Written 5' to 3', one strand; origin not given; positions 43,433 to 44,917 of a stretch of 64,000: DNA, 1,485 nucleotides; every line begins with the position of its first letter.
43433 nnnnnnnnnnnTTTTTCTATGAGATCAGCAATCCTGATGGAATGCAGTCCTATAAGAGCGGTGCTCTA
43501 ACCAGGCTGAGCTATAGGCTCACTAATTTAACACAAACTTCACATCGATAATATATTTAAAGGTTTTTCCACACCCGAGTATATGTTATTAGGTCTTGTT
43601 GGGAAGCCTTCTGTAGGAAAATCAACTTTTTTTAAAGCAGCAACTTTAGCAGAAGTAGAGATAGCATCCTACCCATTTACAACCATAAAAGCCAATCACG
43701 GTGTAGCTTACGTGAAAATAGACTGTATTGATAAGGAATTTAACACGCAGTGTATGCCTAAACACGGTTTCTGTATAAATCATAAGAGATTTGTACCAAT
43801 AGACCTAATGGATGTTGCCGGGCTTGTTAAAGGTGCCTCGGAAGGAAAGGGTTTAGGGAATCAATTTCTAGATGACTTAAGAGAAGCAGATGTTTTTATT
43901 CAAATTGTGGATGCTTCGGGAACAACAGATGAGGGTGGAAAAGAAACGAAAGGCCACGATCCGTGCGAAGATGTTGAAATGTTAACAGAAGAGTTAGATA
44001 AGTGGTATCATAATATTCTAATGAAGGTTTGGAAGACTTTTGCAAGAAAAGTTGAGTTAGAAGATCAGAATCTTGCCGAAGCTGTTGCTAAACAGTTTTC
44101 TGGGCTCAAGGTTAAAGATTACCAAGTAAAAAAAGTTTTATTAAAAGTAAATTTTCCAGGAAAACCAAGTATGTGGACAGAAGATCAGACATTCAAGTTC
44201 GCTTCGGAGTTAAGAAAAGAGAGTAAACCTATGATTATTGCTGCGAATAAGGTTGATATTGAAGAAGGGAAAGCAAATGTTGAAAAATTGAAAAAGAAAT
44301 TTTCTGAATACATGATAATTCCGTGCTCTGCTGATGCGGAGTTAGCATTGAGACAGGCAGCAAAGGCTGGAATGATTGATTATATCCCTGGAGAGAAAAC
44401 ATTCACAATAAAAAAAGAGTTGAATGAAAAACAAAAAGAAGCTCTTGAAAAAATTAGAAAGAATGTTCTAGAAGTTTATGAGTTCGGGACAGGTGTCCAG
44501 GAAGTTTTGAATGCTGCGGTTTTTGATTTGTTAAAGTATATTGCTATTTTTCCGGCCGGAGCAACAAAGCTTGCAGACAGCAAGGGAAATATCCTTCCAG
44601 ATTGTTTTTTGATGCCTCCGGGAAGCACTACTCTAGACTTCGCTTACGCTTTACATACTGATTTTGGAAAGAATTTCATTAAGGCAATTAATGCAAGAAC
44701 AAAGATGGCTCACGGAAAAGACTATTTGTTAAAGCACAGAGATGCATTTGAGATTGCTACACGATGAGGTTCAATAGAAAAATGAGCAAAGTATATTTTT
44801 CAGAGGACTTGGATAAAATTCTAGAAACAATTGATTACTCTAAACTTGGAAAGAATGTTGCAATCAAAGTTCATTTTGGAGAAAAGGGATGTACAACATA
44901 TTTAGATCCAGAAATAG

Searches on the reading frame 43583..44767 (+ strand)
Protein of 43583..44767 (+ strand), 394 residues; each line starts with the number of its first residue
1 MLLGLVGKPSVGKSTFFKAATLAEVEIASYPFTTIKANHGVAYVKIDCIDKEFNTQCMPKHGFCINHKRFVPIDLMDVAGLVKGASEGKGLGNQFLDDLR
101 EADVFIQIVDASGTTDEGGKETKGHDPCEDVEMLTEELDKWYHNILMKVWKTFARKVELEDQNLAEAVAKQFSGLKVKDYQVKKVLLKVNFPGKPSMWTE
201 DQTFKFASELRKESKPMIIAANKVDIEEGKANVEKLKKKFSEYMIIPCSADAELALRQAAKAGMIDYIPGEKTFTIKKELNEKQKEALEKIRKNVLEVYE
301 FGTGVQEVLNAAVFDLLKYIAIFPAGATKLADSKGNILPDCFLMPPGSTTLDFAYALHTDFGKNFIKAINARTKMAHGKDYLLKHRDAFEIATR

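Call 8: search_protein_families(library=pfam, max_evalue=0.1, proteins=[window:43583-44767:+])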
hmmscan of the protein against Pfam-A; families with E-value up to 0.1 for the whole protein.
window:43583-44767:+ (394 aa): 5 families
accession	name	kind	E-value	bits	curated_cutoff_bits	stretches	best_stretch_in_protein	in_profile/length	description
PF08438.16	YGR210-like_G4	-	8e-36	123.2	24.7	1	220-324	1-105/108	Obg-like GTPase YGR210-like, G4 motif-containing domain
PF01926.29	MMR_HSR1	-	1.2e-16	61.3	21.9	1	4-117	3-86/113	50S ribosome-binding GTPase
PF02421.24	FeoB_N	-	5.4e-07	29.7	27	1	4-43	4-43/156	Ferrous iron transport protein B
PF02824.27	TGS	-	9.3e-07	29.2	22.2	1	340-391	12-58/60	TGS domain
PF00009.33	GTP_EFTU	-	0.034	14.2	26.5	0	200-270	107-151/188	Elongation factor Tu GTP binding domain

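Call 15: find_related_loci(query=window:43583-44767:+, collection=genome_contigs, flank=10000)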
Query window:43583-44767:+ (394 aa) in genome_contigs; peptide patterns used: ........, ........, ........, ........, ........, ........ (x = any residue, [..] = any of these).
115 stretches matched a pattern; 36 encode a relative of the query (tblastn E <= 1e-3); 36 distinct loci.
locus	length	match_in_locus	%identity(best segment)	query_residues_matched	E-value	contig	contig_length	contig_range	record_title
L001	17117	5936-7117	76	1-394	0e+0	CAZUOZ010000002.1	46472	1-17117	MAG TPA_asm: Candidatus Woesearchaeota archaeon isolate SRP192927_co10_255 genome assembly, contig: NODE_342_length_4647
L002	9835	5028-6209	76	1-394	0e+0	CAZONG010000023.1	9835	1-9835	MAG TPA_asm: Candidatus Woesearchaeota archaeon isolate SRP093185_co1_217 genome assembly, contig: NODE_5085_length_9835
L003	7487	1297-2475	72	1-393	0e+0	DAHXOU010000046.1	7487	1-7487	MAG TPA_asm: Nanoarchaeota archaeon isolate clean1862 k141_100559, whole genome shotgun sequence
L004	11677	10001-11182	73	1-394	0e+0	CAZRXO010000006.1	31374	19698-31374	MAG TPA_asm: Candidatus Woesearchaeota archaeon isolate SRP178699_co3_436 genome assembly, contig: NODE_354_length_31374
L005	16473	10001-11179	71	1-393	0e+0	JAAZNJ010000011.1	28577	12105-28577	MAG: Candidatus Woesearchaeota archaeon isolate AS27yjCOA_155 19839_AS27, whole genome shotgun sequence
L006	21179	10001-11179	70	1-393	0e+0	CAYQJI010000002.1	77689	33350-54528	MAG TPA_asm: Candidatus Woesearchaeota archaeon isolate binchicken_co135_178 genome assembly, contig: NODE_739_length_77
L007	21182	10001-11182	69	1-394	0e+0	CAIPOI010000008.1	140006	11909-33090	uncultured archaeon isolate LaPlata_bin-1599 genome assembly, contig: bin-1599:8/8, whole genome shotgun sequence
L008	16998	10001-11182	69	1-394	0e+0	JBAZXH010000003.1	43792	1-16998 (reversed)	MAG: Candidatus Pacearchaeota archaeon isolate SO_2017_GW1_51 NODE_4146_length_43792_cov_4.987977_OW334_2017, whole geno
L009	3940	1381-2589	69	1-394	0e+0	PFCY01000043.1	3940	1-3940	MAG: Candidatus Pacearchaeota archaeon CG10_big_fil_rev_8_21_14_0_10_32_14 CG10_8_21_14_0.10_scaffold_28179_c, whole gen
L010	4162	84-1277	64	1-394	8e-177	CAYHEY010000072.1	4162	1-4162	MAG TPA_asm: Candidatus Woesearchaeota archaeon isolate ERP119705_co12_128 genome assembly, contig: NODE_30410_length_41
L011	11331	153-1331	63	1-394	8e-170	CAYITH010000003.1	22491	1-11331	MAG TPA_asm: Candidatus Woesearchaeota archaeon isolate ERP119705_co6_1093 genome assembly, contig: NODE_2371_length_224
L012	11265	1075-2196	65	22-394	1e-167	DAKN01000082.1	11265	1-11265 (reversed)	MAG TPA_asm: Candidatus Pacearchaeota archaeon UBA284 UBA284_contig_24152, whole genome shotgun sequence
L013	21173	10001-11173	60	1-394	3e-151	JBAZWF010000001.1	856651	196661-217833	MAG: Candidatus Pacearchaeota archaeon isolate SO_2017_GW1_270 NODE_32_length_856651_cov_3.449720_OW334_2017, whole geno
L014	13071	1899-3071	62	1-394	2e-150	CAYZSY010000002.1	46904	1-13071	MAG TPA_asm: Candidatus Woesearchaeota archaeon isolate SRP050083_co3_204 genome assembly, contig: NODE_444_length_46904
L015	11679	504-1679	58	1-393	1e-149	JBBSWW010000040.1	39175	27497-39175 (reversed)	MAG: Nanoarchaeota archaeon isolate H52-bin077_1 H52_bin077_1_000000000040, whole genome shotgun sequence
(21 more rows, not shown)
